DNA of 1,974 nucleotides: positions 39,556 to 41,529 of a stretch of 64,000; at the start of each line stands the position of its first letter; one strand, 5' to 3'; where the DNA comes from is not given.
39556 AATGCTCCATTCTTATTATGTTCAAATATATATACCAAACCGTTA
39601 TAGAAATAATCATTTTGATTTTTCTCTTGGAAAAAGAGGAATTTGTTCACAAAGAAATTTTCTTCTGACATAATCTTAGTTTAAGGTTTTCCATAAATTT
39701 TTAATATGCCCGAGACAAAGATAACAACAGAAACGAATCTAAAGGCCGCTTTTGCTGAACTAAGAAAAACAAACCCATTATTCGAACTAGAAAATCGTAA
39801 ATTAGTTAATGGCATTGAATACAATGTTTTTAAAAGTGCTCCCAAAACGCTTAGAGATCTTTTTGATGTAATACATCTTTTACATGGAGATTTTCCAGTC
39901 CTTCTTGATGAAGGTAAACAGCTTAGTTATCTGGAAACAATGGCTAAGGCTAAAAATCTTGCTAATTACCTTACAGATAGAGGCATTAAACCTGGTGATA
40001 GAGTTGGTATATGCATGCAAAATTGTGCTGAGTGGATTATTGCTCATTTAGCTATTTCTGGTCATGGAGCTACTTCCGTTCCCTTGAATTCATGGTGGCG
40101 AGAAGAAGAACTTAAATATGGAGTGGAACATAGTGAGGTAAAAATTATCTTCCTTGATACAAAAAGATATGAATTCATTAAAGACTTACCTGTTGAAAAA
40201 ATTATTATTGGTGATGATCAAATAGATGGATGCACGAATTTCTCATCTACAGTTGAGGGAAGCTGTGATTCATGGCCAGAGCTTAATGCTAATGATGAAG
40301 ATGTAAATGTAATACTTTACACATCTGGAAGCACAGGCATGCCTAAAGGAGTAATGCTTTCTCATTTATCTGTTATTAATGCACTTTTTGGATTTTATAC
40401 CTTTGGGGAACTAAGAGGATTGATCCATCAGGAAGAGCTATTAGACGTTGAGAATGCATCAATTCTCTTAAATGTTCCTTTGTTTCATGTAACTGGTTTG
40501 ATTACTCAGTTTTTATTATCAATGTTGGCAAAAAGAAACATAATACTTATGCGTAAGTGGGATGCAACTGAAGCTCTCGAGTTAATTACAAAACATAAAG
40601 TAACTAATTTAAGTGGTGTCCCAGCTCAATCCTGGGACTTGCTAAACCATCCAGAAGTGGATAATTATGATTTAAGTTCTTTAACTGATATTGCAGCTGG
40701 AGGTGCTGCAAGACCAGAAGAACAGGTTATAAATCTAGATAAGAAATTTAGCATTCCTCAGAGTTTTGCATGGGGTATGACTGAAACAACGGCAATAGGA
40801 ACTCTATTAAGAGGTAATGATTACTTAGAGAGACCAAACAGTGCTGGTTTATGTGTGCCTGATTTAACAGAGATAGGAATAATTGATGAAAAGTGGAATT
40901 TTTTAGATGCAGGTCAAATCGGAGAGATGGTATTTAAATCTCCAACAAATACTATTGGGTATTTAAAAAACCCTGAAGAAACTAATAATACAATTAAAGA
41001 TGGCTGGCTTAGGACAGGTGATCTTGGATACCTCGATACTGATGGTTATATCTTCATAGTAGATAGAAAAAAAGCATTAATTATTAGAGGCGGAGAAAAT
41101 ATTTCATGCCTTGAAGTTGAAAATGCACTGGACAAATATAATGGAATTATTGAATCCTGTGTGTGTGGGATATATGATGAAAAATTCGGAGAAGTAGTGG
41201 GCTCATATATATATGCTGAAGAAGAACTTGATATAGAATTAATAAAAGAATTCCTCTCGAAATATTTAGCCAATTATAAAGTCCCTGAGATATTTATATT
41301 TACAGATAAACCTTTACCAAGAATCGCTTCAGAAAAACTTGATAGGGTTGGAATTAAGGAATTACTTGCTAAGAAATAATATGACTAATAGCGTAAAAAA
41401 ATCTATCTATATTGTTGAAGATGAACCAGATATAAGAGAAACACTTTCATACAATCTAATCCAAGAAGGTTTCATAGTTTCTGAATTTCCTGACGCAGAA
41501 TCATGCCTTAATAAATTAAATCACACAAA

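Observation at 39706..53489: Complete type II secretion gene set fused behind phoB-phoR (and an acyl-CoA ligase) in one gap-free 13.8-kb string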

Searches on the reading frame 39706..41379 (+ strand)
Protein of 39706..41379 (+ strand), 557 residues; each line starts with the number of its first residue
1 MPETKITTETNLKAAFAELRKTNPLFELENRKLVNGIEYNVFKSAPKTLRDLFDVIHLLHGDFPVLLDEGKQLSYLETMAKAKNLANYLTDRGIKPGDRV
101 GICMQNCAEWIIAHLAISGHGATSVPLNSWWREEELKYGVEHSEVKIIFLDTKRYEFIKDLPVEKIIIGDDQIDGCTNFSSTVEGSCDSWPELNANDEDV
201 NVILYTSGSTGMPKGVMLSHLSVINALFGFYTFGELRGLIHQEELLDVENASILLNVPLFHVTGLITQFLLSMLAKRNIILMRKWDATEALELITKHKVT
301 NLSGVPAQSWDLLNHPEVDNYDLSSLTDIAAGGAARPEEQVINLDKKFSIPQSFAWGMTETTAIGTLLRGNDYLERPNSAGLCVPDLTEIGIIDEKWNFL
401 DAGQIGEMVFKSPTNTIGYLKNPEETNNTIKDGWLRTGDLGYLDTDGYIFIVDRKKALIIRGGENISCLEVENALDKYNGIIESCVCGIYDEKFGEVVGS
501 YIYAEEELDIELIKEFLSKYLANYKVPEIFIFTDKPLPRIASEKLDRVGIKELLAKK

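Call 3: search_protein_families(library=pfam, proteins=[window:39706-41379:+])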
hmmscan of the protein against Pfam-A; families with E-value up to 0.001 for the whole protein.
window:39706-41379:+ (557 aa): 2 families
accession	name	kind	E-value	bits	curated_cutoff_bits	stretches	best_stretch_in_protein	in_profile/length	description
PF00501.34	AMP-binding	-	1.3e-72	245.2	29.9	1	60-420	8-384/384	AMP-binding enzyme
PF13193.12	AMP-binding_C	-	8.8e-07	30.2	24.5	1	470-544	1-76/76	AMP-binding enzyme C-terminal domain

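Call 5: search_protein_families(library=ncbifam, proteins=[window:39706-41379:+], max_evalue=0.01)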
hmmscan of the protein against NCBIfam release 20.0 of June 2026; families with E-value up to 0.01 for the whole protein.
window:39706-41379:+ (557 aa): 106 families (the best 25 are shown)
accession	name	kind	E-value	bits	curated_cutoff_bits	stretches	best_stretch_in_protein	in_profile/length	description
NF004837.0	PRK06187.1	subfamily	9.4e-111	370.6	476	1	45-556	6-524/531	long-chain-fatty-acid--CoA ligase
NF052580.1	Str24CoAsynCasG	equivalog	5.3e-97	325.4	750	1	9-550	4-546/548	steroid-24-oyl-CoA synthetase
NF052269.1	Staph_lig_FadD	equivalog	1.1e-85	287.9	650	1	70-556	25-495/499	long-chain-fatty-acid--CoA ligase FadD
NF006182.0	PRK08316.1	subfamily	2.8e-85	286.8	663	1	64-545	28-508/523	fatty acyl-CoA synthetase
NF006181.0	PRK08314.1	subfamily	2.9e-84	283.3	705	2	189-545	195-545/563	long-chain-fatty-acid--CoA ligase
NF009233.0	PRK12583.1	subfamily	4.2e-80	269.7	832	2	197-554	200-550/558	fatty acid CoA ligase family protein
NF005307.0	PRK06839.1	equivalog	5.7e-80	269.3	748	1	65-552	20-491/496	o-succinylbenzoate--CoA ligase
NF002966.0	PRK03640.1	equivalog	8.5e-80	268.7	556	1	66-554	21-480/483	o-succinylbenzoate--CoA ligase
NF004758.0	PRK06087.1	equivalog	1.3e-74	251.6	736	1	65-553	43-534/548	medium-chain fatty-acid--CoA ligase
NF006572.0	PRK09088.1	equivalog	5.1e-72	243.1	696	1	68-556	24-489/491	acyl-CoA synthetase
NF005857.1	PRK07786.1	exception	5.4e-72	242.9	733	1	67-547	29-505/513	fatty-acid--CoA ligase FadD5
NF004797.0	PRK06145.1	equivalog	1e-70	238.6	850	1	66-548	21-490/499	acyl-CoA synthetase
NF005801.1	PRK07656.1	equivalog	2.8e-70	237.4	657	1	53-544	7-493/500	FadD3 family acyl-CoA ligase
NF004114.0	PRK05605.1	equivalog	4.1e-70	236.7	766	2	191-556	214-571/575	long-chain-fatty-acid--CoA ligase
NF004822.0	PRK06178.1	equivalog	2.5e-68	231.1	782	2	174-553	189-566/571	acyl-CoA synthetase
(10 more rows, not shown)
